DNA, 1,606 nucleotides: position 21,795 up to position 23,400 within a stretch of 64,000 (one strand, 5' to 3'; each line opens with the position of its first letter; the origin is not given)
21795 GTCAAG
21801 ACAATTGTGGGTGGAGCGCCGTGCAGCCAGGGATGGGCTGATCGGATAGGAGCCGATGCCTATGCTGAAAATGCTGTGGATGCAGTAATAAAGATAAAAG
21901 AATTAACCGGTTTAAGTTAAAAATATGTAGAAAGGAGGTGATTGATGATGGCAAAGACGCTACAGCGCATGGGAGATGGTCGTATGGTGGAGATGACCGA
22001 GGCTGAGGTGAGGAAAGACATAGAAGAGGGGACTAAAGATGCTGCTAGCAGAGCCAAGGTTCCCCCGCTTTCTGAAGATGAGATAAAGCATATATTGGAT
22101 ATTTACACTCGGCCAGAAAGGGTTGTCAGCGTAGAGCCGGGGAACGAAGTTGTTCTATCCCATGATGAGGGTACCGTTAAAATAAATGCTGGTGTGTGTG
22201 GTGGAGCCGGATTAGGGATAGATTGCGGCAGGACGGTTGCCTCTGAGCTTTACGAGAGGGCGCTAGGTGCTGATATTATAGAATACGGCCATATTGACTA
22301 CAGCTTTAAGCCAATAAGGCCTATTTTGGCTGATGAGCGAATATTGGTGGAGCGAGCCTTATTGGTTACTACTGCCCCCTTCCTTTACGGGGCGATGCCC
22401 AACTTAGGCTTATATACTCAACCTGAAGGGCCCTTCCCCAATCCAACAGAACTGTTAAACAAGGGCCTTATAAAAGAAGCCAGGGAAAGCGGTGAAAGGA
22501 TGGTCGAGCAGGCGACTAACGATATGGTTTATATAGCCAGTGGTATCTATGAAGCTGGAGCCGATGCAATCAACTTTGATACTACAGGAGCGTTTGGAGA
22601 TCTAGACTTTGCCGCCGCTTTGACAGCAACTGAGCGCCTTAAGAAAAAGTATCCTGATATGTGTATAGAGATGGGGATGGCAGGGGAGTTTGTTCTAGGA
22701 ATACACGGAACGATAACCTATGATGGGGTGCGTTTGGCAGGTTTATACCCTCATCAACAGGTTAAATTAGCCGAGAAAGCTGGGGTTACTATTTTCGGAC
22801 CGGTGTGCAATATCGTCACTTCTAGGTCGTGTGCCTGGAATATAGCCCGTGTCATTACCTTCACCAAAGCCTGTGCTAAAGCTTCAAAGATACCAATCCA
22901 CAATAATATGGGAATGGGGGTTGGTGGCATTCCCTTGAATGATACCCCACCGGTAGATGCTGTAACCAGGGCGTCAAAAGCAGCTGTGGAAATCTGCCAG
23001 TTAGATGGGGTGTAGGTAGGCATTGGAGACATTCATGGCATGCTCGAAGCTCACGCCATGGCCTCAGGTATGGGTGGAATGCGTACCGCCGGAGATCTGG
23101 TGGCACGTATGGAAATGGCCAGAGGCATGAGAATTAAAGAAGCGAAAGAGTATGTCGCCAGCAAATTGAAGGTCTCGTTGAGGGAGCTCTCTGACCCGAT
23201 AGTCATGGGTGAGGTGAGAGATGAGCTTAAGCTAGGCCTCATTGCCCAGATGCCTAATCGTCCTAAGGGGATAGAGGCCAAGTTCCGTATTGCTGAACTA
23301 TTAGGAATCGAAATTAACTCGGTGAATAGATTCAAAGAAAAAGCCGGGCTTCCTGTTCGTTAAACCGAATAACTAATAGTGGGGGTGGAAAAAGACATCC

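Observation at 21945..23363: mtbB: single in-frame TAG at 23013-23015 joins two annotated ORFs into a full-length dimethylamine methyltransferase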

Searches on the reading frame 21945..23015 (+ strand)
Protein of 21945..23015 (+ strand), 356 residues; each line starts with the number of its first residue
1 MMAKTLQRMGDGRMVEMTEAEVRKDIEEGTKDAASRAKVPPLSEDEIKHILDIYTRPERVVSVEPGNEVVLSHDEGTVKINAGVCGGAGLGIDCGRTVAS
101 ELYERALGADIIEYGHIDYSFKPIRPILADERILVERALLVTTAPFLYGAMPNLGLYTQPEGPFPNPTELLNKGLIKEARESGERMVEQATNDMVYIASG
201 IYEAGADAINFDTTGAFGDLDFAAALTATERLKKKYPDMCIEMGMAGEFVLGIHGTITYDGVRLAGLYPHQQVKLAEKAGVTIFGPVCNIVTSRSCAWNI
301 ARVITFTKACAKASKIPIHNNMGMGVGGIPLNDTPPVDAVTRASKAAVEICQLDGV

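Call 27: find_encoding_contigs(protein=window:21945-23015:+, flank=10000, max_places=4)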
Protein window:21945-23015:+ (356 aa): 3 contigs read that carry it; 1 place shown.
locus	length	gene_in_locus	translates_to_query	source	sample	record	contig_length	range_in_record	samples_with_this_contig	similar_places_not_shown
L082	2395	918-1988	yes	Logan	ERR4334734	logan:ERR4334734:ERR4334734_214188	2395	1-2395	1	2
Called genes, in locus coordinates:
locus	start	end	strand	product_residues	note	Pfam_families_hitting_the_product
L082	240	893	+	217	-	PF02607:B12-binding_2, PF02310:B12-binding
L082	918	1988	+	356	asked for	PF09505:Dimeth_Pyl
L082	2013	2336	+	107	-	PF09505:Dimeth_Pyl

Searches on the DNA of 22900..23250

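Call 33: search_rna_families(source=window, start=22900, end=23250, threshold=gathering, show_alignments=1)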
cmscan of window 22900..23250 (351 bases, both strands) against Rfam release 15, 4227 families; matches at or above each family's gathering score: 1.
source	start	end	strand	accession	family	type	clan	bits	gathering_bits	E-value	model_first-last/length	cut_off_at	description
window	23013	23112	+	RF02509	PYLIS_2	Cis-reg;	-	64.8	36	1.3e-15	1-100/100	no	Pyrrolysine insertion sequence mtbB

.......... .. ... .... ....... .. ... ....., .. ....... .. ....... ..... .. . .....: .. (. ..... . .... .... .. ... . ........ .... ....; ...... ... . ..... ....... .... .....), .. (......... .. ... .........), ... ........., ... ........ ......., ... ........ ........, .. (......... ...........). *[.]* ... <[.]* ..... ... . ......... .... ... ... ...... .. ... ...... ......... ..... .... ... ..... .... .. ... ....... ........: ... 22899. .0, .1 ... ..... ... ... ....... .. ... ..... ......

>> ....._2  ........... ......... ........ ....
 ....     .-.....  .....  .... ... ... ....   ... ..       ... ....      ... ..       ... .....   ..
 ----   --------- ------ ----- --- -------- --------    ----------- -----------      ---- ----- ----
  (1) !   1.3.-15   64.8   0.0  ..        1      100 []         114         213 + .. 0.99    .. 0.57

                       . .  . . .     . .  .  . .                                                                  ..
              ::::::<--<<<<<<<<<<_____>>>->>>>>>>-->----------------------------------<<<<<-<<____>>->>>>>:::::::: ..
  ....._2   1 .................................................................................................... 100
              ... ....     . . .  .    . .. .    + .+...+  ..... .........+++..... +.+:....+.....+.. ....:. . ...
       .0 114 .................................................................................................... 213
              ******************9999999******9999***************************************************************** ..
